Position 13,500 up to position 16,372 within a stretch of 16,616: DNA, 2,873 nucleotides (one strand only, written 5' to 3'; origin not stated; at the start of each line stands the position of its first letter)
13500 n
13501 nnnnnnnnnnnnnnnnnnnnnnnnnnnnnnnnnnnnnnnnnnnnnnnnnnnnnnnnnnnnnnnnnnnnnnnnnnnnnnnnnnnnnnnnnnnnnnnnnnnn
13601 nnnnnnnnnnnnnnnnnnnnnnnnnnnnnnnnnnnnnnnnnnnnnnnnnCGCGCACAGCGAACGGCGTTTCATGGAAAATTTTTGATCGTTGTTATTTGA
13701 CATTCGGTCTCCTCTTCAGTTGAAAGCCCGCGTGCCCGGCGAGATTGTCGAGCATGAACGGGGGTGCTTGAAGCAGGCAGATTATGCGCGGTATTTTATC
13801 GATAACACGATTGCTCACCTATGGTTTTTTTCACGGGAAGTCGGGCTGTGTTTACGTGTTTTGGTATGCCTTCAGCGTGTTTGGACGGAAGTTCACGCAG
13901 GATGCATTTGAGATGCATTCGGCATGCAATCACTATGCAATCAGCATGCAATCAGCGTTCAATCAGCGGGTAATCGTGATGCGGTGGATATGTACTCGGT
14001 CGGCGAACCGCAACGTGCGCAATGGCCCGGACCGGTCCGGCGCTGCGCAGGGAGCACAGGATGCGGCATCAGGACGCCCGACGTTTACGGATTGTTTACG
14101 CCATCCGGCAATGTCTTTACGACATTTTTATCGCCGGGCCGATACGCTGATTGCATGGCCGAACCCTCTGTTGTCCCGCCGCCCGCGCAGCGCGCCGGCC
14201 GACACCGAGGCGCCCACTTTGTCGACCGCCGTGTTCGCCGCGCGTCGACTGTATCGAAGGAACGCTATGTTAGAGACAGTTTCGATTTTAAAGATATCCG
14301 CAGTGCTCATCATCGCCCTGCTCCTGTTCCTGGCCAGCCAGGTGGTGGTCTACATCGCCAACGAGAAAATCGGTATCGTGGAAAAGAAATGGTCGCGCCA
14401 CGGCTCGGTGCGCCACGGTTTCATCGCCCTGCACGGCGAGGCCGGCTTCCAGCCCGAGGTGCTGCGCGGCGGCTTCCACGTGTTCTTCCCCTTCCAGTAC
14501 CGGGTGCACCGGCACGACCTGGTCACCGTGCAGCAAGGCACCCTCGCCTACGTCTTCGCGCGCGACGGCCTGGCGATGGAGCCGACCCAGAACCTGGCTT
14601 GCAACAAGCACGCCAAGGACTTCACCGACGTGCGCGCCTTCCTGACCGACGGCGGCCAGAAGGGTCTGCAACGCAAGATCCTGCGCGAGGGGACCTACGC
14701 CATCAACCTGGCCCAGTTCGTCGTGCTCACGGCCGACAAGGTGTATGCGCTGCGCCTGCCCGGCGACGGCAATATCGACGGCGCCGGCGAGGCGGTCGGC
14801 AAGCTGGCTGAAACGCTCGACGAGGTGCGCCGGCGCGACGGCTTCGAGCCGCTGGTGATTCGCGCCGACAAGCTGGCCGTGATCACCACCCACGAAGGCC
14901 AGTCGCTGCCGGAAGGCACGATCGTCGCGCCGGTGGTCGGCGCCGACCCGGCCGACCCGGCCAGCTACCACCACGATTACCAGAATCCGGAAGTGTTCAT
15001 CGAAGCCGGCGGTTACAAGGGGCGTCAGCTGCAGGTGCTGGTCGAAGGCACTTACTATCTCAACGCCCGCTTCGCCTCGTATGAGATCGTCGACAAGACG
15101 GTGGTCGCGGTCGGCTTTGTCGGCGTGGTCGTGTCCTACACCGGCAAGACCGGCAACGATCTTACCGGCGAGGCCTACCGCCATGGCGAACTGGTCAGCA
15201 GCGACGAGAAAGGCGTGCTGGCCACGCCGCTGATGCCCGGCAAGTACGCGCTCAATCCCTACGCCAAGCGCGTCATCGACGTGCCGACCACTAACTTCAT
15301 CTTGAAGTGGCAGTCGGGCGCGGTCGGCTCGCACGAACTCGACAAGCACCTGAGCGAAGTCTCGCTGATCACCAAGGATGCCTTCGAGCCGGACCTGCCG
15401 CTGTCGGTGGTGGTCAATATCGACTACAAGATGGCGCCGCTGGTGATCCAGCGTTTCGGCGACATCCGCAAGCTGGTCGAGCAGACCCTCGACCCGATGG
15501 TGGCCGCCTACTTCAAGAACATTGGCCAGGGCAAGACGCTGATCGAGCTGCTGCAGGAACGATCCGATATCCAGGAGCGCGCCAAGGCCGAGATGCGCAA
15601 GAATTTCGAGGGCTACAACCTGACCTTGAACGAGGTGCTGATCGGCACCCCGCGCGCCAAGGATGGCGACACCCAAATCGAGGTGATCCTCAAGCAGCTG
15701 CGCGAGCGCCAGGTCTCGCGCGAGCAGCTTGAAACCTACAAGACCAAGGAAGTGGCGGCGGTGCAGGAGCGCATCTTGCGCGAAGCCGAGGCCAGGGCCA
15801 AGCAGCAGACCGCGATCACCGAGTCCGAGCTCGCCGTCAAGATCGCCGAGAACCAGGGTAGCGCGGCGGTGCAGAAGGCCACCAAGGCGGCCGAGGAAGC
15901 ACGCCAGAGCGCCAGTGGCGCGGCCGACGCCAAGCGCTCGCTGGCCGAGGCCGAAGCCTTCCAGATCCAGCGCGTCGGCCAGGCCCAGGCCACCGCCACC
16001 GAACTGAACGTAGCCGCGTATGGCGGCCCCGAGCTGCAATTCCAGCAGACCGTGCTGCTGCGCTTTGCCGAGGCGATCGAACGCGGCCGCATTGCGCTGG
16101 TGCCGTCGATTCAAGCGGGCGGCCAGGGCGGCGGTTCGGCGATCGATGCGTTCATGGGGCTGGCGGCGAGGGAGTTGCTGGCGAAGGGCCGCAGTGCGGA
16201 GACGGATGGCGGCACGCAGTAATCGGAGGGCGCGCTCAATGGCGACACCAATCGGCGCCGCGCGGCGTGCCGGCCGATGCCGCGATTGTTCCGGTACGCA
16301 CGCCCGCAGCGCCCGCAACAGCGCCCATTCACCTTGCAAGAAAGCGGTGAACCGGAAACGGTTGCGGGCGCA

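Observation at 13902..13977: Seven heptads ATGCA(A/T)T phased at exactly 11 bp in the divergent lyase B / flotillin intergenic region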

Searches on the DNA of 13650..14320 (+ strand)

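Call 51: search_rna_families(source=window, start=13650, end=14320, threshold=evalue, max_evalue=1)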
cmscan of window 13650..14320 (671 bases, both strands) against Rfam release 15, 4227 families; matches with E-value up to 1: 0.
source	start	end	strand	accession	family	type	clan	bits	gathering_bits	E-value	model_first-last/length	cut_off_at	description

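Call 66: search_dna_similar(query=window:13704-14266:+, collection=plasmids, mode=distant, max_rows=8)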
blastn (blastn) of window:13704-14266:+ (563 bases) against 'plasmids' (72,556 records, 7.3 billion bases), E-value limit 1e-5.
No match.
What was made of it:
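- The intergenic region has no match in the plasmid collection (call 66).
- Tried and rejected: No match (call 66).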

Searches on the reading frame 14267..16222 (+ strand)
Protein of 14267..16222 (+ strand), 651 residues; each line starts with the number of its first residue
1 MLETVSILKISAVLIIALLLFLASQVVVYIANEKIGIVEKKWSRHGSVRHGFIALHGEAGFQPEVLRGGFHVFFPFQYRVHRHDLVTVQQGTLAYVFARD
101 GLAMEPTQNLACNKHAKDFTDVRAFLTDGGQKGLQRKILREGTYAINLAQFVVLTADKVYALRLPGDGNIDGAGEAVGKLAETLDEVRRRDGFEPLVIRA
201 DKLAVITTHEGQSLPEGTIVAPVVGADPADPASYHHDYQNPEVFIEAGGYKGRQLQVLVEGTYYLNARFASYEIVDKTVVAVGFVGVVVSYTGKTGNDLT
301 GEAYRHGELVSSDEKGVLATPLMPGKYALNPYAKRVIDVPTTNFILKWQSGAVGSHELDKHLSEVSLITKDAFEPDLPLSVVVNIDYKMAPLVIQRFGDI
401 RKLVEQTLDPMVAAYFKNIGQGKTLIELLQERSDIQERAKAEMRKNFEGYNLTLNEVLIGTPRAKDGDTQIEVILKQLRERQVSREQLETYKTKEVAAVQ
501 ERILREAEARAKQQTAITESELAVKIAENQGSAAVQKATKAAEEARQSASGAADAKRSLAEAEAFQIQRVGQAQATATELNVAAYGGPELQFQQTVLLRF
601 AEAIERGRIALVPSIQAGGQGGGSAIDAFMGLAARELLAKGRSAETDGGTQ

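Call 13: find_related_loci(query=window:14267-16219:+, collection=genome_contigs, flank=6000)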
Query window:14267-16219:+ (651 aa) in genome_contigs; peptide patterns used: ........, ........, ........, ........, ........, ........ (x = any residue, [..] = any of these).
87 stretches matched a pattern; 38 encode a relative of the query (tblastn E <= 1e-3); 34 distinct loci.
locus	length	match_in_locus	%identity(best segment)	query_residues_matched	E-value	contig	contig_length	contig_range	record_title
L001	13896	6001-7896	86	10-641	0e+0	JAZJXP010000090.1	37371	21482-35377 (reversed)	MAG: Pseudomonadota bacterium isolate ADI_H1L2_2_122_18_3-bin026_1 ADIH1L22_B026_1_000000000090, whole genome shotgun se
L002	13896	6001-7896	86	10-641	0e+0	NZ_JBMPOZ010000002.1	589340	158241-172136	Undibacterium sp. Ji83W NODE_2_length_589340_cov_31.538050_2, whole genome shotgun sequence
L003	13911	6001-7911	85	10-646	0e+0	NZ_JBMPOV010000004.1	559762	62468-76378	Undibacterium sp. Ji42W NODE_4_length_559762_cov_31.596442_4, whole genome shotgun sequence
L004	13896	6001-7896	86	10-641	0e+0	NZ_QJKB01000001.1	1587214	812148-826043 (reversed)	Undibacterium pigrum strain DSM 19792 Ga0244539_101, whole genome shotgun sequence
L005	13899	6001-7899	86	7-641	0e+0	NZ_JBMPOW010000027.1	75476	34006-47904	Undibacterium sp. Ji49W NODE_27_length_75476_cov_38.021752_27, whole genome shotgun sequence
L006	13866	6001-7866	87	23-644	0e+0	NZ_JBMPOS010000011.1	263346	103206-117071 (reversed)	Undibacterium sp. Di27W NODE_11_length_263346_cov_34.099670_11, whole genome shotgun sequence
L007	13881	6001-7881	86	15-640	0e+0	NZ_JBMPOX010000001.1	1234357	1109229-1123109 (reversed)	Undibacterium sp. Ji50W NODE_1_length_1234357_cov_18.083465_1, whole genome shotgun sequence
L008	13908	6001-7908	86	10-645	0e+0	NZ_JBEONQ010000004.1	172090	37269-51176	Undibacterium sp. GrIS 1.8 Ga0418728_004, whole genome shotgun sequence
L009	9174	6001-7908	85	10-645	0e+0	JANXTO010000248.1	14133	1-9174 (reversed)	MAG: Undibacterium sp. isolate 338R_metabat_85_sub 338R_k141_490227, whole genome shotgun sequence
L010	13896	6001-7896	85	13-645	0e+0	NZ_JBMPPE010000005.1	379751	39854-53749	Undibacterium sp. RuTC16W NODE_5_length_379751_cov_71.845437, whole genome shotgun sequence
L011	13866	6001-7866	86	24-645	0e+0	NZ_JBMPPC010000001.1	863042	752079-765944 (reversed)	Undibacterium sp. Rencai35W NODE_1_length_863042_cov_41.248279, whole genome shotgun sequence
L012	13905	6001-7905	86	7-641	0e+0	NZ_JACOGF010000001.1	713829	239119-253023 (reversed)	Undibacterium hunanense strain CY18W NODE_1_length_713829_cov_25.454138_1, whole genome shotgun sequence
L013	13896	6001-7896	81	7-637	0e+0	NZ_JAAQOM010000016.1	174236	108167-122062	Telluria antibiotica strain TW-1 contig16, whole genome shotgun sequence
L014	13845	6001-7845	83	26-639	0e+0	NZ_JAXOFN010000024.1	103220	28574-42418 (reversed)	Massilia luteola strain NEAU-G-C5 Scaffold23_1, whole genome shotgun sequence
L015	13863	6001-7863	82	20-639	0e+0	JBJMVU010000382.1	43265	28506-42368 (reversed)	MAG: Massilia sp. isolate H1_16_all_fractions_conc_50_67_10 k255_5093421, whole genome shotgun sequence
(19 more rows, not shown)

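Call 15: find_encoding_contigs(protein=window:14267-16222:+, flank=8000, max_places=10)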
Protein window:14267-16222:+ (651 aa): no gene with exactly this product is on record in the collection.
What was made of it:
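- Tried and rejected: The exact-protein look-up found no other contig (call 15).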

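Call 19: search_protein_families(library=pfam, proteins=[window:14267-16219:+])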
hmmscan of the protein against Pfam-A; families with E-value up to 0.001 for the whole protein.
window:14267-16219:+ (651 aa): 1 family
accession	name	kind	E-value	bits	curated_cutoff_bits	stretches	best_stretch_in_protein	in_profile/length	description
PF01145.31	Band_7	-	2.7e-16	60.6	23.6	1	280-494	3-166/176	SPFH domain / Band 7 family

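Call 37: find_homologous_proteins(query=window:14267-16219:+, max_evalue=1e-100)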
Query window:14267-16219:+ (651 aa): 7661 proteins with E <= 1e-100 among 8000 candidates; the best 120 are listed.
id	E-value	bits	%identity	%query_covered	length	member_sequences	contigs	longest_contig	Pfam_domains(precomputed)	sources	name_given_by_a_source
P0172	0.0e+0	1270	92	96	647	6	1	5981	PF01145.32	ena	-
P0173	0.0e+0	1265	90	99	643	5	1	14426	PF01145.32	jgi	jgi:uncharacterized membrane protein YqiK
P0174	0.0e+0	1255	89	99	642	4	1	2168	PF01145.32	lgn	-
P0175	0.0e+0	1252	89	99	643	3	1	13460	PF01145.32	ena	-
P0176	0.0e+0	1202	84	99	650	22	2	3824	PF01145.32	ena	-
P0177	0.0e+0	1201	85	97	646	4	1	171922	PF01145.32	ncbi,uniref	ncbi:SPFH domain-containing protein [Undibacterium sp. Xuan67W]|uniref:SPFH domain-containing protei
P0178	0.0e+0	1200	85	98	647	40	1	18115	PF01145.32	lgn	-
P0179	0.0e+0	1200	85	98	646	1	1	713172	PF01145.32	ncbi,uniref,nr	ncbi:flotillin family protein [Undibacterium sp. Jales W-56]|uniref:SPFH domain-containing protein n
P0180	0.0e+0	1192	86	95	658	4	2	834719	PF01145.32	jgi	jgi:uncharacterized membrane protein YqiK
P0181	0.0e+0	1145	83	94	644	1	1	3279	PF01145.32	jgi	jgi:uncharacterized membrane protein YqiK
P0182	0.0e+0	1141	83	94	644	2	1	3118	PF01145.32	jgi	-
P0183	0.0e+0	1138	83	94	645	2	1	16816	PF01145.32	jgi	jgi:uncharacterized membrane protein YqiK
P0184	0.0e+0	1137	82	95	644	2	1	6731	PF01145.32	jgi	jgi:uncharacterized membrane protein YqiK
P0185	0.0e+0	1136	83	94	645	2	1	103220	PF01145.32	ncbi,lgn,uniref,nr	ncbi:SPFH domain-containing protein [Massilia luteola]|uniref:SPFH domain-containing protein n=1 Tax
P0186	0.0e+0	1135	83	94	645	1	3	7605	PF01145.32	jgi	jgi:uncharacterized membrane protein YqiK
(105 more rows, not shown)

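Call 38: find_encoding_contigs(protein=P0172, flank=8000, max_places=3)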
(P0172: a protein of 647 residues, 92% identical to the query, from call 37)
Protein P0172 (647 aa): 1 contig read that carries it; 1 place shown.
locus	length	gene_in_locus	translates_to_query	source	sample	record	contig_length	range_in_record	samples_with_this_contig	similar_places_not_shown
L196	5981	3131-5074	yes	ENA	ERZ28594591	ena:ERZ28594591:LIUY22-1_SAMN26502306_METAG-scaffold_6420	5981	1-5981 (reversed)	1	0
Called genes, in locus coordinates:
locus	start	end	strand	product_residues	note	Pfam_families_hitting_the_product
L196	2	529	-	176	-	?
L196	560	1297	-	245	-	PF00072:Response_reg, PF00486:Trans_reg_C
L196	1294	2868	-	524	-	PF13493:DUF4118, PF13492:GAF_3, PF00512:HisKA, PF02518:HATPase_c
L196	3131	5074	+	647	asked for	PF01145:Band_7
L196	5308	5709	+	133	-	-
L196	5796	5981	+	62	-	?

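Call 39: find_encoding_contigs(protein=P0173, flank=8000, max_places=3)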
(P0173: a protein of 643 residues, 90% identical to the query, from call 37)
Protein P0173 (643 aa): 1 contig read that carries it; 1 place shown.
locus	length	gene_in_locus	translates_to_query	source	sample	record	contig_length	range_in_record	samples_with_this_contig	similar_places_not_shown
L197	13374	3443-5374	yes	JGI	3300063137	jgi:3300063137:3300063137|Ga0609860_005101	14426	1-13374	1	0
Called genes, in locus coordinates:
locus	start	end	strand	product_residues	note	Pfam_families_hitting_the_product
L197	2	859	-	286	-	?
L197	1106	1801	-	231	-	PF00072:Response_reg, PF00486:Trans_reg_C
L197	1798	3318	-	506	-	PF13492:GAF_3, PF00512:HisKA, PF02518:HATPase_c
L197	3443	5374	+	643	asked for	PF01145:Band_7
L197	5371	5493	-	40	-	-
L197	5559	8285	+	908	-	PF07715:Plug, PF00593:TonB_dep_Rec_b-barrel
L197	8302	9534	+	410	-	PF05426:Alginate_lyase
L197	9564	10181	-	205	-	PF13489:Methyltransf_23, PF08241:Methyltransf_11, PF08242:Methyltransf_12, PF13649:Methyltransf_25, PF13847:Methyltransf_31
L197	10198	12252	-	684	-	PF07715:Plug, PF00593:TonB_dep_Rec_b-barrel, PF14905:OMP_b-brl_3 (faint)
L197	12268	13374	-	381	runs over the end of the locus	PF13795:HupE_UreJ_2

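Call 40: find_encoding_contigs(protein=P0175, flank=8000, max_places=3)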
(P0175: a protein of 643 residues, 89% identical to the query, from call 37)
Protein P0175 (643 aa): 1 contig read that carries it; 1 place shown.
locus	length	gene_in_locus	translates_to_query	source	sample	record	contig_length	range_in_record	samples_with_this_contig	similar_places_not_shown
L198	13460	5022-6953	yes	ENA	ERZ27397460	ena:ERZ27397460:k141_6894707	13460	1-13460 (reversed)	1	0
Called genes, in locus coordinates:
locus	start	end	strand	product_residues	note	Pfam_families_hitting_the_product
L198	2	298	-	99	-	?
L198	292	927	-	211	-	PF00005:ABC_tran, PF13304:AAA_21 (faint)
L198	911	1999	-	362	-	PF00158:Sigma54_activat, PF14532:Sigma54_activ_2, PF07728:AAA_5 (weak), PF25601:AAA_lid_14, PF02954:HTH_8 (weak)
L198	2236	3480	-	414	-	PF07690:MFS_1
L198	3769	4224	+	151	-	PF13302:Acetyltransf_3 (weak), PF00583:Acetyltransf_1, PF13523:Acetyltransf_8 (weak), PF13673:Acetyltransf_10, PF13508:Acetyltransf_7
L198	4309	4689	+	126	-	-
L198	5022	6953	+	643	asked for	PF01145:Band_7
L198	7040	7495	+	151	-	-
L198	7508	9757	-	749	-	PF19313:DUF5916 (weak)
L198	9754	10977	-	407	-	PF01757:Acyl_transf_3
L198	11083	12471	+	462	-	PF00392:GntR, PF00155:Aminotran_1_2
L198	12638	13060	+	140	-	-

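Call 55: search_protein_families(library=ncbifam, proteins=[L196:560-1297:-, L196:1294-2868:-, L197:1106-1801:-, L197:1798-3318:-], max_evalue=1e-10)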
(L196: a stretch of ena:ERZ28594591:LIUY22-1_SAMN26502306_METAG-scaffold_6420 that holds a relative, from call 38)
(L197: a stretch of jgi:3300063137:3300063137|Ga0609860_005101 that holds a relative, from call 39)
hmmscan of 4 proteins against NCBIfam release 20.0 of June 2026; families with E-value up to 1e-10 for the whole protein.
L196:560-1297:- (245 aa): 65 families (the best 25 are shown)
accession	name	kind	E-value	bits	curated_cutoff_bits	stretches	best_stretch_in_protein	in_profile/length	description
NF007820.0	PRK10529.1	equivalog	1.9e-84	282.6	325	1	7-229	3-224/225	two-component system response regulator KdpE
NF040689.1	MtrAB_MtrA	equivalog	2.8e-56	190.3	300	1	8-227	1-217/219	MtrAB system response regulator MtrA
NF045944.1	ResRegRpaBCyano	equivalog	2e-51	174.6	330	1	9-228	1-227/229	response regulator transcription factor RpaB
TIGR02154.1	PhoB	equivalog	7.7e-49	166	296.2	1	7-228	4-225/226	phosphate regulon transcriptional regulator PhoB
NF041733.1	resp_reg_CseB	equivalog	5.4e-47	160.1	350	1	7-228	2-226/228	two-component system response regulator CseB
NF040534.1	resp_reg_YycF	equivalog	3e-45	154.3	340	1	7-227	2-226/231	response regulator YycF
NF008296.0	PRK11083.1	equivalog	2e-44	151.7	273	1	6-227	4-224/228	two-component system response regulator CreB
NF033120.0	vanR_FM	exception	9.4e-44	149.8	460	1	6-228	4-229/231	vancomycin resistance response regulator transcription factor, VanR-F/VanR-M family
NF033117.2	vanR_ACDEGLN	exception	4.4e-43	147.5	350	1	8-227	1-224/226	VanR-ABDEGLN family response regulator transcription factor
NF045991.1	RespRegCtrARhodob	equivalog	1.3e-41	142.8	350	1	7-226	2-219/224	response regulator transcription factor CtrA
NF007005.1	PRK09468.1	equivalog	2.8e-41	141.5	331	1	6-229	4-232/237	osmolarity response regulator transcription factor OmpR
NF007928.2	PRK10643.1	equivalog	4.4e-40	137.6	330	1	7-227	2-215/216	two-component system response regulator PmrA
TIGR01387.1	cztR_silR_copR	subfamily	9.7e-39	133.3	279.2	1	8-227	1-217/218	heavy metal response regulator transcription factor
NF008078.0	PRK10816.1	equivalog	1.6e-37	129.2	336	1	7-228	2-220/223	two-component system response regulator PhoP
NF007546.0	PRK10161.1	equivalog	3.5e-37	128.2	471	1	5-230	2-227/229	phosphate response regulator transcription factor PhoB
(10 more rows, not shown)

L196:1294-2868:- (524 aa): 67 families (the best 25 are shown)
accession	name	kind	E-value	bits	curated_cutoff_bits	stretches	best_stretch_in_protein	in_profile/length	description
NF007793.0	PRK10490.1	equivalog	1.4e-133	446.9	1123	1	14-513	394-891/895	two-component system sensor histidine kinase KdpD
NF006800.0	PRK09303.1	equivalog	1.1e-40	139.8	342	1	273-502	137-375/383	histidine kinase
NF046044.1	PnpS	equivalog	4.7e-39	134.5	400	1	282-502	165-389/390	two-component system histidine kinase PnpS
NF033092.0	HK_WalK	equivalog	1.5e-34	119.5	725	1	284-503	369-593/594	cell wall metabolism sensor histidine kinase WalK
TIGR02966.1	phoR_proteo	equivalog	7.7e-34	117.2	334.2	1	267-501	94-332/333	phosphate regulon sensor histidine kinase PhoR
NF041832.1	near_NosP_CTERM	subfamily_domain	1.6e-32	113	400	1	289-513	9-234/370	NahK/ErcS family hybrid sensor histidine kinase/response regulator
NF008312.0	PRK11100.1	equivalog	3e-32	112.1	356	1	292-501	261-471/477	two-component system sensor histidine kinase CreC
TIGR02956.1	TMAO_torS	equivalog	4.8e-32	111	676.5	1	279-511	456-689/967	TMAO reductase system sensor histidine kinase/response regulator TorS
NF041880.1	EPS_EpsF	equivalog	6.8e-32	110.6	900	1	283-500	270-487/492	response regulator EpsF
TIGR01386.1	cztS_silS_copS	subfamily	2.3e-31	109.3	292.55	1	292-502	246-456/457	heavy metal sensor histidine kinase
NF047874.1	MASE3_PAS_HK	subfamily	6e-31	107.9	560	1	274-503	385-624/655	MASE3 domain-containing sensor histidine kinase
NF033091.0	HK_VanS_ACDEFG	equivalog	2.7e-30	105.5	400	1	273-489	60-280/293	vancomycin resistance histidine kinase VanS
NF007898.0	PRK10604.1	equivalog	5.8e-30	104.8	478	1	287-503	212-422/433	two-component system sensor histidine kinase RstB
NF008468.0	PRK11360.1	equivalog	9.5e-30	103.5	646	1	289-504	398-608/616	two-component system sensor histidine kinase AtoS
NF008302.0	PRK11091.1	equivalog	6.4e-29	100.7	838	1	283-509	279-510/779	aerobic respiration two-component sensor histidine kinase ArcB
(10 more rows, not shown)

L197:1106-1801:- (231 aa): 71 families (the best 25 are shown)
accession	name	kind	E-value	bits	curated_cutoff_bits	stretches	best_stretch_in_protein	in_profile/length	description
NF007820.0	PRK10529.1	equivalog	6.6e-85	284.1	325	1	7-229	3-224/225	two-component system response regulator KdpE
NF040689.1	MtrAB_MtrA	equivalog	6.2e-58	195.7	300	1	8-227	1-217/219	MtrAB system response regulator MtrA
NF045944.1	ResRegRpaBCyano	equivalog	5.3e-52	176.5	330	1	9-228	1-227/229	response regulator transcription factor RpaB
TIGR02154.1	PhoB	equivalog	3.9e-49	167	296.2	1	7-228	4-225/226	phosphate regulon transcriptional regulator PhoB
NF041733.1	resp_reg_CseB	equivalog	9.4e-48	162.5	350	1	7-228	2-226/228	two-component system response regulator CseB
NF008296.0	PRK11083.1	equivalog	2.9e-47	161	273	1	6-228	4-225/228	two-component system response regulator CreB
NF033120.0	vanR_FM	exception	8e-46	156.5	460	1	5-228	3-229/231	vancomycin resistance response regulator transcription factor, VanR-F/VanR-M family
NF040534.1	resp_reg_YycF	equivalog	1.4e-45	155.4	340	1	7-228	2-227/231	response regulator YycF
NF007005.1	PRK09468.1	equivalog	2.9e-44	151.3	331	1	7-229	5-232/237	osmolarity response regulator transcription factor OmpR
NF033117.2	vanR_ACDEGLN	exception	4.1e-44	150.8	350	1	8-227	1-224/226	VanR-ABDEGLN family response regulator transcription factor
NF045991.1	RespRegCtrARhodob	equivalog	2.2e-40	138.8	350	1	7-226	2-219/224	response regulator transcription factor CtrA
NF007982.1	PRK10710.1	equivalog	3.9e-40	137.9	380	1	6-228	8-227/235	envelope stress response regulator BaeR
NF008078.0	PRK10816.1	equivalog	5.2e-40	137.3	336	1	7-228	2-220/223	two-component system response regulator PhoP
TIGR01387.1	cztR_silR_copR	subfamily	1.7e-39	135.7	279.2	1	8-227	1-217/218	heavy metal response regulator transcription factor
NF007928.2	PRK10643.1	equivalog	1.9e-38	132.2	330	1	7-227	2-215/216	two-component system response regulator PmrA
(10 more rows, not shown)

L197:1798-3318:- (506 aa): 65 families (the best 25 are shown)
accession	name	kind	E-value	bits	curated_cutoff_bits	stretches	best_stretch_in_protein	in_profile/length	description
NF007793.0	PRK10490.1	equivalog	7.2e-102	341.9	1123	1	71-487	474-887/895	two-component system sensor histidine kinase KdpD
NF046044.1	PnpS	equivalog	6.9e-39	134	400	1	258-481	164-390/390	two-component system histidine kinase PnpS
NF006800.0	PRK09303.1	equivalog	7.3e-39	133.8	342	1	251-482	138-377/383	histidine kinase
TIGR02966.1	phoR_proteo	equivalog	2.8e-35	121.9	334.2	1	246-479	96-332/333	phosphate regulon sensor histidine kinase PhoR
NF041832.1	near_NosP_CTERM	subfamily_domain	3.9e-34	118.3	400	1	266-486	9-229/370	NahK/ErcS family hybrid sensor histidine kinase/response regulator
NF033092.0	HK_WalK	equivalog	2.9e-32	112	725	1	260-482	368-594/594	cell wall metabolism sensor histidine kinase WalK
NF007898.0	PRK10604.1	equivalog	3.4e-32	112.2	478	1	264-483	212-424/433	two-component system sensor histidine kinase RstB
NF047874.1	MASE3_PAS_HK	subfamily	5e-32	111.5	560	1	251-482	385-625/655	MASE3 domain-containing sensor histidine kinase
TIGR01386.1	cztS_silS_copS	subfamily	6.3e-31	107.8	292.55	1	269-481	246-457/457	heavy metal sensor histidine kinase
NF041880.1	EPS_EpsF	equivalog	8.3e-31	107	900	1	251-473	260-484/492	response regulator EpsF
NF040691.1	MtrAB_MtrB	equivalog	1.9e-30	106.4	450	1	261-482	268-492/507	MtrAB system histidine kinase MtrB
NF007004.0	PRK09467.1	equivalog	8.8e-30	103.9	415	1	264-482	232-436/440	two-component system sensor histidine kinase EnvZ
NF012163.2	BaeS_SmeS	equivalog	1.5e-29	103.3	500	1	254-481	230-457/457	sensor histidine kinase efflux regulator BaeS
NF011874.0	PRK15347.1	equivalog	1.8e-29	102.4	852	1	256-484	390-616/921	two component system sensor kinase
TIGR02956.1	TMAO_torS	equivalog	2.3e-29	102.1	676.5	1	256-483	456-683/967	TMAO reductase system sensor histidine kinase/response regulator TorS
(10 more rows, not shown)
